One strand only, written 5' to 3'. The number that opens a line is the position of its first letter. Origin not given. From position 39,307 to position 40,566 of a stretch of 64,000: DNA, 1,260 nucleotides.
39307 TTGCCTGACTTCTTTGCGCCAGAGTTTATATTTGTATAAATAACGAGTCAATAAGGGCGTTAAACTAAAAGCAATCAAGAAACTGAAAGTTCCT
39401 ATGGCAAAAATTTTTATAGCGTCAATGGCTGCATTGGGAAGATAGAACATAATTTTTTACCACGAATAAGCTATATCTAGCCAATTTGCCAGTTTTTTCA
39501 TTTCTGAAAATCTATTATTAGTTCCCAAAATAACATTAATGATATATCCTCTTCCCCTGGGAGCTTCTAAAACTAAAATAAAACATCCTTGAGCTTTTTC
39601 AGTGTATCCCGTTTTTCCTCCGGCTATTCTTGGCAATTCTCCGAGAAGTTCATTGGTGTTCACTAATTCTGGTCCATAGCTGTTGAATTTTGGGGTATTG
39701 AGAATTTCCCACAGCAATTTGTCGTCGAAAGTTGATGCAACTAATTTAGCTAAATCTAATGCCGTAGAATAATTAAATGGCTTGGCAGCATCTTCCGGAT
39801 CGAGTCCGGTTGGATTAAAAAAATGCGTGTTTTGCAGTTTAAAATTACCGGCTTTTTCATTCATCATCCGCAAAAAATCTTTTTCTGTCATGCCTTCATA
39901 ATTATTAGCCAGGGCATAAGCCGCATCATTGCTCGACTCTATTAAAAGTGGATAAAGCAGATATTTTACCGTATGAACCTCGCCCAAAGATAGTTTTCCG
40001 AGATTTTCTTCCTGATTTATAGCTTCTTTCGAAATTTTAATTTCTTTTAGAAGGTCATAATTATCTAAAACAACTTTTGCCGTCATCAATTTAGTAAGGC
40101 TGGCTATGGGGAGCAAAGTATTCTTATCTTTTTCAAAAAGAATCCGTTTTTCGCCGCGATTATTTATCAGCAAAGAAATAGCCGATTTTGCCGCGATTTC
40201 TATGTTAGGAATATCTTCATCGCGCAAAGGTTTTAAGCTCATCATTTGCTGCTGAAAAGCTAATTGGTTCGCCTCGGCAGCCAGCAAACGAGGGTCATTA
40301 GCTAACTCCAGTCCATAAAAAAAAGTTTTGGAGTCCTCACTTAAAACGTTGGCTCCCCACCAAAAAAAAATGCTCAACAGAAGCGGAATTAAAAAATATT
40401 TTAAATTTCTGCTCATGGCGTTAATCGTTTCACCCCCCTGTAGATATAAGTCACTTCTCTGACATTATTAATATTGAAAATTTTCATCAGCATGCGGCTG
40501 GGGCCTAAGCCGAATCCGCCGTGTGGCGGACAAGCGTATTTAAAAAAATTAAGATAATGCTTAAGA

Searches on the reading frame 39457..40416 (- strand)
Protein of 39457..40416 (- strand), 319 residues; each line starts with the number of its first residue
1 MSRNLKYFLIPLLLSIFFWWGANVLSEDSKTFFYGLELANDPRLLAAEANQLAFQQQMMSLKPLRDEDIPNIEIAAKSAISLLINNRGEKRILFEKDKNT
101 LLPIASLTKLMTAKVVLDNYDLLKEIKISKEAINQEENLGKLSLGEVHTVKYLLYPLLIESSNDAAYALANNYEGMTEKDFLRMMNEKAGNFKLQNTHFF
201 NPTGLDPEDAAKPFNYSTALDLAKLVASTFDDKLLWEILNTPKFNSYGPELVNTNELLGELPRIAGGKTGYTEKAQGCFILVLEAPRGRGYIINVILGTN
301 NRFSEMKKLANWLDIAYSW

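Call 75: search_protein_families(library=ncbifam, proteins=[window:39457-40416:-], max_evalue=0.001)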
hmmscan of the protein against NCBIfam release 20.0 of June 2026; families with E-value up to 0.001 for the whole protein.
window:39457-40416:- (319 aa): 8 families
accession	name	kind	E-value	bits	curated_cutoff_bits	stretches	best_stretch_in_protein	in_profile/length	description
NF008668.0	PRK11669.1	equivalog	3.2e-27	95.5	294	1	53-314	20-281/316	D-alanyl-D-alanine endopeptidase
NF038273.1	strep_PBP3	exception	1.6e-20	73.5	490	1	71-303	23-271/407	D-alanyl-D-alanine carboxypeptidase PBP3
NF038258.2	PBP4_Staph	exception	7.8e-18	64.4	500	1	88-231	49-209/366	penicillin-binding protein PBP4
NF008489.0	PRK11397.1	equivalog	1.2e-16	60.5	610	1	85-312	43-278/389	serine-type D-Ala-D-Ala carboxypeptidase DacD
NF000471.1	vanY_of_D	exception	1e-14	54.5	625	1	67-303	88-341/354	transpeptidase-like D-Ala-D-Ala carboxypeptidase VanY-D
NF008059.0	PRK10793.1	equivalog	1.1e-12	47.3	694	1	74-312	44-287/403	D-alanyl-D-alanine carboxypeptidase DacA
NF007445.0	PRK10001.1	equivalog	6.6e-12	44.9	765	1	84-312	44-280/400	serine-type D-Ala-D-Ala carboxypeptidase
NF033103.1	bla_class_A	equivalog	0.00024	20.4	200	1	83-297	16-232/257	class A beta-lactamase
